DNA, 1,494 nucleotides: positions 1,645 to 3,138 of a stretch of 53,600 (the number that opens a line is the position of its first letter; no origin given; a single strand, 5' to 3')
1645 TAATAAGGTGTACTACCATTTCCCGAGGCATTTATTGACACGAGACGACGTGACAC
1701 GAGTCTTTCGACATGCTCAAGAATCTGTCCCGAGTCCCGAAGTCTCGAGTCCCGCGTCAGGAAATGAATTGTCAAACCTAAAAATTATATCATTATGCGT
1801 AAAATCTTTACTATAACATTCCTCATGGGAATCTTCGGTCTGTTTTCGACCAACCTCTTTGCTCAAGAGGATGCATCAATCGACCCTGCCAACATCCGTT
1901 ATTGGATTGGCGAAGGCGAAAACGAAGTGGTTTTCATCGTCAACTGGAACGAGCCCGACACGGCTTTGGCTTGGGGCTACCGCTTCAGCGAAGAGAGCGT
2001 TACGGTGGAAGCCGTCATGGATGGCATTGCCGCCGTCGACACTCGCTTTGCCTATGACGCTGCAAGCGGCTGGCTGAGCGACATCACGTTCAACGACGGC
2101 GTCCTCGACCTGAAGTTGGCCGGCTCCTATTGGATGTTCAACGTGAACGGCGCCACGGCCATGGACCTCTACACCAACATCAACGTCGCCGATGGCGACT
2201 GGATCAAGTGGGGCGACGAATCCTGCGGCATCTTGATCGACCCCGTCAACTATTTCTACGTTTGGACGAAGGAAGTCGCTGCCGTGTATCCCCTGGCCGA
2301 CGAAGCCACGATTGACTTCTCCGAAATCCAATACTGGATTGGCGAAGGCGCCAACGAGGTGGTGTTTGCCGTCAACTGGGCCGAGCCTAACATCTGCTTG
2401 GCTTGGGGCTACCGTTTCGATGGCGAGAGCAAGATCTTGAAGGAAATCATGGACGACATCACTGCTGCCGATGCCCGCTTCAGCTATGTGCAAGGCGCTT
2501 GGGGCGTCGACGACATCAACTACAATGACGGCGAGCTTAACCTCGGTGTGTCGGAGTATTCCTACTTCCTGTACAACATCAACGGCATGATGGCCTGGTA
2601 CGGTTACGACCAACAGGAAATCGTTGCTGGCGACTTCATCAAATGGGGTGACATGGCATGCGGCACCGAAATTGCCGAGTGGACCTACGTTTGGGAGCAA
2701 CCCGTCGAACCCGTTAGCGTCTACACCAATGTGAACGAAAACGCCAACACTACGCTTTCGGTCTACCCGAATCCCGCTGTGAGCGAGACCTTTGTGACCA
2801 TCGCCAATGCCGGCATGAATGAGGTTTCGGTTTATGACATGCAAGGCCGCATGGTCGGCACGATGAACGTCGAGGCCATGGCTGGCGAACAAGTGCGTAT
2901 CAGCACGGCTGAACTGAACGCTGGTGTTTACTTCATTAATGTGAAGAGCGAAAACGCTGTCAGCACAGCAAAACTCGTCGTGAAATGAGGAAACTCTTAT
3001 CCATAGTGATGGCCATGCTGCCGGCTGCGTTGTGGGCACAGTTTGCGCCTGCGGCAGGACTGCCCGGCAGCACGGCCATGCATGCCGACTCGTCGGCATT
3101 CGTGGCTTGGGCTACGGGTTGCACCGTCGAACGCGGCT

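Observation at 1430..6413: B12 riboswitch drives an operon that opens with two T9SS-sorted proteins and contains no TonB-dependent BtuB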

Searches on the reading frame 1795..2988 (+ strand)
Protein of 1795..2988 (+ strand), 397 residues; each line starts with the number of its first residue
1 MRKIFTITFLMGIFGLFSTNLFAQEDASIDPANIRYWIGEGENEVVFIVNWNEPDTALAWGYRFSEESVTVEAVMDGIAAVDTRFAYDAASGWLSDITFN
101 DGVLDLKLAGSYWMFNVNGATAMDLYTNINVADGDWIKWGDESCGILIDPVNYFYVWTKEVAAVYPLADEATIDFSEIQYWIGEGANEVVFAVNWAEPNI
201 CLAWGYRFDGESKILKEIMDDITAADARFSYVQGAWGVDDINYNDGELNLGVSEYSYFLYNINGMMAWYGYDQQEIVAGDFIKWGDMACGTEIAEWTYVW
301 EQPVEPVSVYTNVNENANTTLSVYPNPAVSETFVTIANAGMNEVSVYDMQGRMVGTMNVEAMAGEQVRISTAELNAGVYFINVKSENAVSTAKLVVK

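Call 3: search_protein_families(library=pfam, proteins=[window:1795-2988:+], max_evalue=0.1)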
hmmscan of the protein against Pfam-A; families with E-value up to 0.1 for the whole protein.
window:1795-2988:+ (397 aa): 6 families
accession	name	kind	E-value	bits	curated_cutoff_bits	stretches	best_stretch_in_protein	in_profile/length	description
PF18962.6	Por_Secre_tail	-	3e-14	53.5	27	1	323-396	1-75/75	Secretion system C-terminal sorting domain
PF14478.12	DUF4430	-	1.5e-06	29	23.8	2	109-139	38-68/72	Domain of unknown function (DUF4430)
PF21644.2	ORF158L-like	-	0.022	15.2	27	0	45-131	15-99/131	Histone H3 binding protein ORF158L-like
PF00886.24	Ribosomal_S16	-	0.023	15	27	0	170-187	43-60/62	Ribosomal protein S16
PF13860.13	FlgD_ig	-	0.024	15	27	0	315-359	8-52/79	FlgD Ig-like domain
PF11589.14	DUF3244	-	0.076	13.4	25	0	343-388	43-88/96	Domain of unknown function (DUF3244)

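Call 4: search_protein_families(library=ncbifam, proteins=[window:1795-2988:+], max_evalue=0.1)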
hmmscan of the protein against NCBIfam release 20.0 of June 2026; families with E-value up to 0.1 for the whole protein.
window:1795-2988:+ (397 aa): 6 families
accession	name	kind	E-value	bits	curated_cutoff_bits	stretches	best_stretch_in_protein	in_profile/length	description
TIGR04183.1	Por_Secre_tail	domain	1.7e-15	56.7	23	1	323-397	1-72/72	T9SS type A sorting domain-containing protein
NF038113.1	T9SSA_dep_M36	equivalog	2.4e-13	49.2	885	1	312-397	784-869/869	T9SS-dependent M36 family metallopeptidase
NF050177.1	TapA_OM_Porphy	equivalog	5.6e-10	38.6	500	1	318-396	468-543/544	TapA/TapC family T9SS-dependent outer membrane protein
NF052323.1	T9SSA_dep_M6i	equivalog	1.7e-05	23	600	1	324-397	961-1038/1043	T9SS-dependent M6-like inactivated metalloprotease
NF033708.1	T9SS_Cterm_ChiA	domain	0.0017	18.2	40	1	341-393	1-51/55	T9SS sorting signal type C domain-containing protein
NF052644.1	T9SS_DNase_Rie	equivalog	0.0098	15.3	260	1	330-395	186-249/251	T9SS-dependent surface endonuclease, AS87_RS02955 family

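Call 14: search_solved_structures(query=window:1795-2988:+, max_evalue=1, show_alignments=2)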
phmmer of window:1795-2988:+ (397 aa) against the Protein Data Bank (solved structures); distinct sequences matched with E-value up to 1: 1.
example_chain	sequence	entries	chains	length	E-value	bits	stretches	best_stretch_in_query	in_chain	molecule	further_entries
5jvk_A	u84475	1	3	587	0.032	16.8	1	320-393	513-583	Uncharacterized protein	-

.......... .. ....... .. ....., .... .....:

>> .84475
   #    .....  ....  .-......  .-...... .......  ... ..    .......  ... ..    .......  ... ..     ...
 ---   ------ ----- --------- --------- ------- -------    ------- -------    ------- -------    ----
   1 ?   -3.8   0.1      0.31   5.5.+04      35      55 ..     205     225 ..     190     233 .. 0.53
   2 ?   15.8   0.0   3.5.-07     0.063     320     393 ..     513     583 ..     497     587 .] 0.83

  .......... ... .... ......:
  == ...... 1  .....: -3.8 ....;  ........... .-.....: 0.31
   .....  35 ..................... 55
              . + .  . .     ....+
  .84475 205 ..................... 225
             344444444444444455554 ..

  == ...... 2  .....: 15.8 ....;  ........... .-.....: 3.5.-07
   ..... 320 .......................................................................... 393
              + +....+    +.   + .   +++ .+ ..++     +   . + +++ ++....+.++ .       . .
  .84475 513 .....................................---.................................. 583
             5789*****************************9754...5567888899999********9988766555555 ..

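Call 18: find_homologous_proteins(query=window:1795-2988:+, max_evalue=0.001)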
Query window:1795-2988:+ (397 aa): 1267 proteins with E <= 0.001 among 4691 candidates; the best 120 are listed.
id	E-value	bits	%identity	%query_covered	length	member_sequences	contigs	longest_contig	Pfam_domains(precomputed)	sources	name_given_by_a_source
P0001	4.3e-281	950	63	94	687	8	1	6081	PF18962.8,PF14478.13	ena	-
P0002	1.5e-276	935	60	94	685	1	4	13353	PF18962.8,PF14478.13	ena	-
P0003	5.0e-276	933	60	94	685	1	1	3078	PF18962.8,PF14478.13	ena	-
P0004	5.4e-276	933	59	94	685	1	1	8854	PF18962.8,PF14478.13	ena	-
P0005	6.0e-275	930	59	94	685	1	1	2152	PF18962.8,PF14478.13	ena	-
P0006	6.9e-275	930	59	94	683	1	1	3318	PF18962.8,PF14478.13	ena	-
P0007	2.3e-274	928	59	94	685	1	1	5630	PF18962.8,PF14478.13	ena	-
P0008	2.4e-274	928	59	94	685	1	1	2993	PF18962.8,PF14478.13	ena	-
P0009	2.3e-261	885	65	94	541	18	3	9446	PF18962.8,PF14478.13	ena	-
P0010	7.7e-261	883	64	94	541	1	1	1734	PF18962.8,PF14478.13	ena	-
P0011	1.1e-260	883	65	94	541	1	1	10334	PF18962.8,PF14478.13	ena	-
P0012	1.0e-259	880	63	94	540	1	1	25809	PF18962.8,PF14478.13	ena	-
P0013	3.3e-257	871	62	94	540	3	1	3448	PF18962.8,PF14478.13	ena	-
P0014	1.2e-254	863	95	100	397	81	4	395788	PF18962.8,PF14478.13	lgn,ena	-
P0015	1.9e-254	862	60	94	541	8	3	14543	PF18962.8,PF14478.13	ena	-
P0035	3.7e-219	746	61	94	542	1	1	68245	PF18962.8,PF14478.13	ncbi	-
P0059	5.3e-214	729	62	94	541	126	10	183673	PF18962.8,PF14478.13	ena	-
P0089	1.4e-201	688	76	100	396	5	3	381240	PF18962.8,PF14478.13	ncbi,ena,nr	ncbi:MAG: T9SS type A sorting domain-containing protein [Bacteroidales bacterium]|nr:T9SS type A sor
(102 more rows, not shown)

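Call 19: find_encoding_contigs(protein=P0014, flank=10000, max_places=3)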
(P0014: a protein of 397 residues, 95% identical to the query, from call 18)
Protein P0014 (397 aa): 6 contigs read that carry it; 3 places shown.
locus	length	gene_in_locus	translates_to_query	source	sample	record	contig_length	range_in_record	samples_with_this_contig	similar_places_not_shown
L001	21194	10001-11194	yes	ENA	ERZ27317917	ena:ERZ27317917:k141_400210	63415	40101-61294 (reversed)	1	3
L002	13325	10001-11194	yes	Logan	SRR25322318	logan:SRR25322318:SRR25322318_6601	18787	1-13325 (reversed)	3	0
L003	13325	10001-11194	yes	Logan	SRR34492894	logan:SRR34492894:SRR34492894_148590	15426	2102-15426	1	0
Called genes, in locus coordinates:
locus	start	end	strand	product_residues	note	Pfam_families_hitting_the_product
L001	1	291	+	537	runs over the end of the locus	-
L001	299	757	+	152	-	-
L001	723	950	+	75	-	-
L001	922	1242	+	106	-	PF01906:YbjQ_1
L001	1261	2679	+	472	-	PF03616:Glt_symporter (weak)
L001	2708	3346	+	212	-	PF20201:DUF6563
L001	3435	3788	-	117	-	PF01245:Ribosomal_L19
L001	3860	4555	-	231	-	PF01746:tRNA_m1G_MT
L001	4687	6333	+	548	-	PF00082:Peptidase_S8, PF18962:Por_Secre_tail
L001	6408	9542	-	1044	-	PF18998:Flg_new_2, PF18962:Por_Secre_tail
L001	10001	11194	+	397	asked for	PF14478:DUF4430 (faint), PF18962:Por_Secre_tail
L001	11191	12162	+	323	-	PF18962:Por_Secre_tail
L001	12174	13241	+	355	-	PF16819:DUF5074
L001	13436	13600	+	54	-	PF14375:Cys_rich_CWC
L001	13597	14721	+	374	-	PF01497:Peripla_BP_2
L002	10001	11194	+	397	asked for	PF14478:DUF4430 (faint), PF18962:Por_Secre_tail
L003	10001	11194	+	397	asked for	PF14478:DUF4430 (faint), PF18962:Por_Secre_tail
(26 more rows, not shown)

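Call 20: find_encoding_contigs(protein=P0089, flank=10000, max_places=3)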
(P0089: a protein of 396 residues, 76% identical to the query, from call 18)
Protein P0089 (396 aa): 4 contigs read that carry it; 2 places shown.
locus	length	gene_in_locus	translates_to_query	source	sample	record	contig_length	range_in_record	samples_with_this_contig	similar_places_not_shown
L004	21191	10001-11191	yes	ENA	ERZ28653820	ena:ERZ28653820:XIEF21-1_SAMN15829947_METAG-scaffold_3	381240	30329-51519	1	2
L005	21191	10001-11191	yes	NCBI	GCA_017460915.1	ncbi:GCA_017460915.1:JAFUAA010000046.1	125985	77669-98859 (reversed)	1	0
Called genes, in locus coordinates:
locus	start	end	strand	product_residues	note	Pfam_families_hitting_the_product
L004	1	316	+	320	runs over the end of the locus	PF01264:Chorismate_synt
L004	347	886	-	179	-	PF02417:Chromate_transp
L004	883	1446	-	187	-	PF02417:Chromate_transp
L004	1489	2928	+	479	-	PF03616:Glt_symporter (weak)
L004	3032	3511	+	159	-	-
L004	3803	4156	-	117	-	PF01245:Ribosomal_L19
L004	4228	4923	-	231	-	PF01746:tRNA_m1G_MT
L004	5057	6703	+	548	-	PF00082:Peptidase_S8, PF18962:Por_Secre_tail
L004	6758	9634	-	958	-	PF18998:Flg_new_2, PF18962:Por_Secre_tail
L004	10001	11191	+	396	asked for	PF14478:DUF4430 (faint), PF18962:Por_Secre_tail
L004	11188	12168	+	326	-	PF18962:Por_Secre_tail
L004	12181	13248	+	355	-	PF21959:DUF6923 (faint), PF16819:DUF5074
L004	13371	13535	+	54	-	PF14375:Cys_rich_CWC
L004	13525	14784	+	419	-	PF01497:Peripla_BP_2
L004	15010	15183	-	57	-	-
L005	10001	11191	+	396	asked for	PF14478:DUF4430 (faint), PF18962:Por_Secre_tail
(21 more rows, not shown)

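Call 21: find_encoding_contigs(protein=P0059, flank=10000, max_places=2)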
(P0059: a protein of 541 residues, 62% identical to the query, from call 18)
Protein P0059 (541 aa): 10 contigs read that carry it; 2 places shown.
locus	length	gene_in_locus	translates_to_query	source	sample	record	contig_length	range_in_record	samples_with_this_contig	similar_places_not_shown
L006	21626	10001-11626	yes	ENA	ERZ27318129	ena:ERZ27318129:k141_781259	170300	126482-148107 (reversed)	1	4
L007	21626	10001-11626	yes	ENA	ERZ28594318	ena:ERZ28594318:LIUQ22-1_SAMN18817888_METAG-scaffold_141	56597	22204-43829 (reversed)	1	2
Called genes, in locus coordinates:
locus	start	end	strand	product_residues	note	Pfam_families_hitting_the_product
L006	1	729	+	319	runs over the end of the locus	PF01264:Chorismate_synt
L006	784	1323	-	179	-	PF02417:Chromate_transp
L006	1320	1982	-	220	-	PF02417:Chromate_transp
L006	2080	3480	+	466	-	PF03616:Glt_symporter (weak)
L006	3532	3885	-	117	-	PF01245:Ribosomal_L19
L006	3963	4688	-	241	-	PF01746:tRNA_m1G_MT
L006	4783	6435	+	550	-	PF00082:Peptidase_S8, PF18962:Por_Secre_tail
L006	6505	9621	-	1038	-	PF18998:Flg_new_2, PF18962:Por_Secre_tail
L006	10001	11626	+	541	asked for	PF14478:DUF4430 (weak), PF18962:Por_Secre_tail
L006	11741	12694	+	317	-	PF18962:Por_Secre_tail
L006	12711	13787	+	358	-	PF16819:DUF5074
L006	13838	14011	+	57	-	PF14375:Cys_rich_CWC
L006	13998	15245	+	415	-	PF01497:Peripla_BP_2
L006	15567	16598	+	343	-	PF13173:AAA_14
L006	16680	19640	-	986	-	PF00963:Cohesin (faint), PF15780:ASH (faint), PF22073:Cep192_D4 (faint), PF07610:DUF1573 (weak), PF12371:TMEM131_like_N (faint), PF22544:HYDIN_VesB_CFA65-like_Ig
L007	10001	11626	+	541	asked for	PF14478:DUF4430 (weak), PF18962:Por_Secre_tail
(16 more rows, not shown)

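Call 22: find_encoding_contigs(protein=P0002, flank=10000, max_places=2)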
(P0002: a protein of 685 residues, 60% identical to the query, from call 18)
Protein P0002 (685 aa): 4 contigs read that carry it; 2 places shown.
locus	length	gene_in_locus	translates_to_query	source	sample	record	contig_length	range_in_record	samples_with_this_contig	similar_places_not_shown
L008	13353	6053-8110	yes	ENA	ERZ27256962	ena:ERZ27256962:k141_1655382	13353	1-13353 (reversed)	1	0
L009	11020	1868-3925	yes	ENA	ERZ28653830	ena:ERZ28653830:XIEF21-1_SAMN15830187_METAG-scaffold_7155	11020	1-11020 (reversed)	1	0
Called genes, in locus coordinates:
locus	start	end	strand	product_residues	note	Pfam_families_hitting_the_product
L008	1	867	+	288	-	?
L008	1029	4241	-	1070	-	PF18998:Flg_new_2, PF18962:Por_Secre_tail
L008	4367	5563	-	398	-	PF13173:AAA_14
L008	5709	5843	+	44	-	-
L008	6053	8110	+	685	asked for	PF14478:DUF4430 (faint), PF18962:Por_Secre_tail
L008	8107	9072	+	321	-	PF18962:Por_Secre_tail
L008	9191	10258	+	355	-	PF16819:DUF5074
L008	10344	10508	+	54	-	PF14375:Cys_rich_CWC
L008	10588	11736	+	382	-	PF01497:Peripla_BP_2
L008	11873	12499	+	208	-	-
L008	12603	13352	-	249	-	?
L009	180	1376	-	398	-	PF13173:AAA_14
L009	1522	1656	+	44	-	-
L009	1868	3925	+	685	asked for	PF14478:DUF4430 (faint), PF18962:Por_Secre_tail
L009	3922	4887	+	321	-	PF18962:Por_Secre_tail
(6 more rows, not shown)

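Call 23: find_encoding_contigs(protein=P0035, flank=10000, max_places=2)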
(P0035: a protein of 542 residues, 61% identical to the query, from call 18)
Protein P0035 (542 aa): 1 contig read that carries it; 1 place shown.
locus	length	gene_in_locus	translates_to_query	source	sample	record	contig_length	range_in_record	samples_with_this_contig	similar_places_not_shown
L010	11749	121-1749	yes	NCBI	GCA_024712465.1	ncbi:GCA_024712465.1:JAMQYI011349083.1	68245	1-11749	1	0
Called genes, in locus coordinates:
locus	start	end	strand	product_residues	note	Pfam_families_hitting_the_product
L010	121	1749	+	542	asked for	PF14478:DUF4430 (faint), PF18962:Por_Secre_tail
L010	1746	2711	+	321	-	PF18962:Por_Secre_tail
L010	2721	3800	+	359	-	PF16819:DUF5074, PF01436:NHL (faint)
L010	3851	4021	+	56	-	PF14375:Cys_rich_CWC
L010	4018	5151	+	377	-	PF01497:Peripla_BP_2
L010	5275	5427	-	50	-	-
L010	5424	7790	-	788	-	PF04023:FeoA, PF01926:MMR_HSR1, PF02421:FeoB_N, PF17910:FeoB_Cyto, PF07670:Gate, PF07664:FeoB_C, PF07670:Gate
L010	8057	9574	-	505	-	-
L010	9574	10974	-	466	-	PF01966:HD (faint), PF13286:HD_assoc (weak)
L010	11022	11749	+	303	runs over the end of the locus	PF00892:EamA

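Call 31: search_solved_structures(query=A1, max_evalue=10, show_alignments=2)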
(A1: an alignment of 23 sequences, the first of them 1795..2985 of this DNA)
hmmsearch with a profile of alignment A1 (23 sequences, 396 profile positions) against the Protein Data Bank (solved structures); distinct sequences matched with E-value up to 10: 11.
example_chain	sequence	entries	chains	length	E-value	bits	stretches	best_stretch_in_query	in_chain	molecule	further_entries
5jvk_A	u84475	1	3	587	0.00026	23.2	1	316-394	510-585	Uncharacterized protein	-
8glj_D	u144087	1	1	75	0.0044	19.2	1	320-394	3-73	Por secretion system C-terminal sorting domain-containing protein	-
8qb1_A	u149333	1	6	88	0.17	13.9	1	319-396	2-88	Mirolase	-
8glk_D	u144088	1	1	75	0.18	13.9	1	321-395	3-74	Endonuclease I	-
7pzj_A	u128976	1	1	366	0.28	13.3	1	289-386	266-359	Lipase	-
5hfs_A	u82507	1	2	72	0.39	12.8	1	327-396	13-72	Gingipain R2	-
7qfj_A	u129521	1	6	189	0.42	12.7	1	316-386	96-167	SlpX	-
7pq4_A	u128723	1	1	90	0.61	12.1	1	327-396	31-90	Arginine-specific cysteine proteinase (Arg-gingipain)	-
3qhy_B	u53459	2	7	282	0.92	11.6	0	119-147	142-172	Beta-lactamase inhibitory protein II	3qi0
9t9p_A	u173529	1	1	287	1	11.4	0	119-147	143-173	Beta-lactamase inhibitory protein II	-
7sqt_A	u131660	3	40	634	1.7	10.7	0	314-357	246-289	Chimallin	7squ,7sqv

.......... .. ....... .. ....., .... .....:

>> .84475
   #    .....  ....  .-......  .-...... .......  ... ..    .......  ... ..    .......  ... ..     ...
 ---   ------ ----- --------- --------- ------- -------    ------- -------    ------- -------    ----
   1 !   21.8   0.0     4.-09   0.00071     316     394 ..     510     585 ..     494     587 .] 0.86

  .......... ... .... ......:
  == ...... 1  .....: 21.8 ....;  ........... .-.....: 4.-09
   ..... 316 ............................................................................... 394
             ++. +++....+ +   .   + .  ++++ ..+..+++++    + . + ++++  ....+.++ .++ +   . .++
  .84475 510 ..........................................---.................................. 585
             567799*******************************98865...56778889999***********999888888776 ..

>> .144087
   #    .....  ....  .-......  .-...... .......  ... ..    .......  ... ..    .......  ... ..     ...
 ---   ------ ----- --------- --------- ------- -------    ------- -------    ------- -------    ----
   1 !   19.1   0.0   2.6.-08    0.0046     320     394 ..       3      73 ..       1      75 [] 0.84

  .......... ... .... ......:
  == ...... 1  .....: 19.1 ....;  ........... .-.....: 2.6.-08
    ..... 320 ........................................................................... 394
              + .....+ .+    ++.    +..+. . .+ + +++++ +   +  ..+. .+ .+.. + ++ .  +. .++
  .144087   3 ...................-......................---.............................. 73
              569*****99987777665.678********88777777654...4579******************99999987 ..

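Call 43: predict_structure(alignment_id=A1)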
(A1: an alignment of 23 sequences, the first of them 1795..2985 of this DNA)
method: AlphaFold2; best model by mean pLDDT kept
length: 397 residues; sequences in the alignment: 23
mean_pLDDT: 65.2   pTM: 0.43
mean pLDDT of the five models: 65.2, 61.2, 60.7, 55.3, 53.3
residues with pLDDT >= 90: 30; 70-90: 181; 50-70: 92; < 50: 94
segments of 3 or more residues with pLDDT < 50: 1-29, 102-105, 162-174, 288-329
pLDDT, mean of each block of 10 residues (from residue 1): 42 29 36 63 84 63 91 89 76 74 54 78 83 85 74 68 39 48 82 66 80 92 85 77 76 64 62 84 60 29 31 26 27 68 80 82 68 70 66 52
secondary structure, 60 per line:
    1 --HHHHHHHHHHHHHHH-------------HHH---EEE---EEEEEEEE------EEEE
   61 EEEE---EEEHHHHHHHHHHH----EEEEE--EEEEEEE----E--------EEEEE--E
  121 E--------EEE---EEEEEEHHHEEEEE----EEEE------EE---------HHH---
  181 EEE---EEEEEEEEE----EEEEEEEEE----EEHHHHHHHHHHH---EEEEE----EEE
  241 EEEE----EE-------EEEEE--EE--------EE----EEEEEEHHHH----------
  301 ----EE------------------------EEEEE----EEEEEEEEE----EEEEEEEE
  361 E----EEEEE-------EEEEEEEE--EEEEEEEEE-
elements in order: H3-17 E37-39 E43-50 E57-64 E68-70 H71-81 E86-90 E93-99 E113-117 E130-132 E136-141 E145-149 E154-157 E181-183 E187-195 E200-208 H215-225 E229-233 E238-244 E258-262 E281-286 H287-290 E331-335 E340-348 E353-361 E366-370 E378-385 E388-396

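Call 45: find_related_loci(query=A1, collection=genome_contigs, flank=10000)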
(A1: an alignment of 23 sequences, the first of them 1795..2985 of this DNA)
Query A1 (397 aa) in genome_contigs; peptide patterns used: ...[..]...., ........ (x = any residue, [..] = any of these).
317 stretches matched a pattern; 226 encode a relative of the query (tblastn E <= 1e-3); the best 80 are kept; 80 distinct loci.
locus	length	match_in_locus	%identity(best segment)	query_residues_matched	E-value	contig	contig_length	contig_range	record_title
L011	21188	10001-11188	76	1-397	0e+0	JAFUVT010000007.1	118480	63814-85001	MAG: Bacteroidales bacterium isolate RGIG4870 Roe_deer_Rumen-1__c2126, whole genome shotgun sequence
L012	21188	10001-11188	70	1-397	0e+0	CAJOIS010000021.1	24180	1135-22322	uncultured Bacteroidales bacterium isolate Red_deer_4_mag_37 genome assembly, contig: scaffold_3193, whole genome shotgu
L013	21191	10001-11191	70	1-397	0e+0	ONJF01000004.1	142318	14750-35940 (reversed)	uncultured Bacteroidales bacterium isolate RUG358 genome assembly, contig: scaffold_41, whole genome shotgun sequence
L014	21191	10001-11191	70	1-397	0e+0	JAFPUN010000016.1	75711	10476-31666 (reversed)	MAG: Bacteroidales bacterium isolate RGIG1487 Goat_Abomasum-1__c542, whole genome shotgun sequence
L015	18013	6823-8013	67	1-397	8e-177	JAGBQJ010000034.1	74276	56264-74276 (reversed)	MAG: Bacteroidales bacterium isolate RGIG9351 Yak_Abomasum-5__c251934, whole genome shotgun sequence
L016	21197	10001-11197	68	1-397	5e-177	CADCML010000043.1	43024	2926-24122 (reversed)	MAG: uncultured Bacteroidia bacterium isolate RUG14786 genome assembly, contig: RUG14786_asm_43, whole genome shotgun se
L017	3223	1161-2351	67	1-397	0e+0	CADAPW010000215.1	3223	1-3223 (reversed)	MAG: uncultured Bacteroidia bacterium isolate RUG13515 genome assembly, contig: RUG13515_asm_215, whole genome shotgun s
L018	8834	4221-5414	65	1-397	1e-173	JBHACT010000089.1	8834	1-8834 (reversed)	MAG: Candidatus Limimorpha sp. isolate Meta-D_MAG_95 Meta-D__285541, whole genome shotgun sequence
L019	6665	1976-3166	68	1-397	4e-173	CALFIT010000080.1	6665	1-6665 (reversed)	MAG TPA_asm: uncultured Bacteroidales bacterium isolate ERR1278073_bin.13_CONCOCT_v1.1_MAG genome assembly, contig: ERZ8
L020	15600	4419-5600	67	1-397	3e-171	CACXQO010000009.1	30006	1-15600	MAG: uncultured Bacteroidia bacterium isolate RUG11504 genome assembly, contig: RUG11504_asm_9, whole genome shotgun seq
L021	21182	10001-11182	67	1-397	2e-170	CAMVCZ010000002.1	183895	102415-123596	MAG TPA_asm: uncultured Bacteroidales bacterium isolate SRR8387714_bin.55_metaWRAP_v1.3_MAG genome assembly, contig: ERZ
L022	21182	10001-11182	67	1-397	1e-170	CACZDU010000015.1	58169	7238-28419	MAG: uncultured Bacteroidia bacterium isolate RUG12531 genome assembly, contig: RUG12531_asm_15, whole genome shotgun se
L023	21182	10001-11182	66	1-397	3e-170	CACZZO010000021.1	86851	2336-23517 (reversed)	MAG: uncultured Bacteroidia bacterium isolate RUG13092 genome assembly, contig: RUG13092_asm_21, whole genome shotgun se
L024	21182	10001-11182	66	1-397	1e-169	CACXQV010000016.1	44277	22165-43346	MAG: uncultured Bacteroidia bacterium isolate RUG11511 genome assembly, contig: RUG11511_asm_16, whole genome shotgun se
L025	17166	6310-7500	66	1-397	3e-169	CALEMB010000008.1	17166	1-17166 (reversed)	MAG TPA_asm: uncultured Bacteroidales bacterium isolate ERR833214_bin.43_CONCOCT_v1.1_MAG genome assembly, contig: ERZ80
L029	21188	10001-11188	63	1-397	5e-161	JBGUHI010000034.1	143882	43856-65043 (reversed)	MAG: Candidatus Limimorpha sp. isolate ruminal_MAG_354 ruminal_MAG_354_contig_0034, whole genome shotgun sequence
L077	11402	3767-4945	49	1-397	6e-122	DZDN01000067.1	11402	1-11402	MAG TPA_asm: Candidatus Limimorpha avicola isolate Gambia15-481 c_000000000067, whole genome shotgun sequence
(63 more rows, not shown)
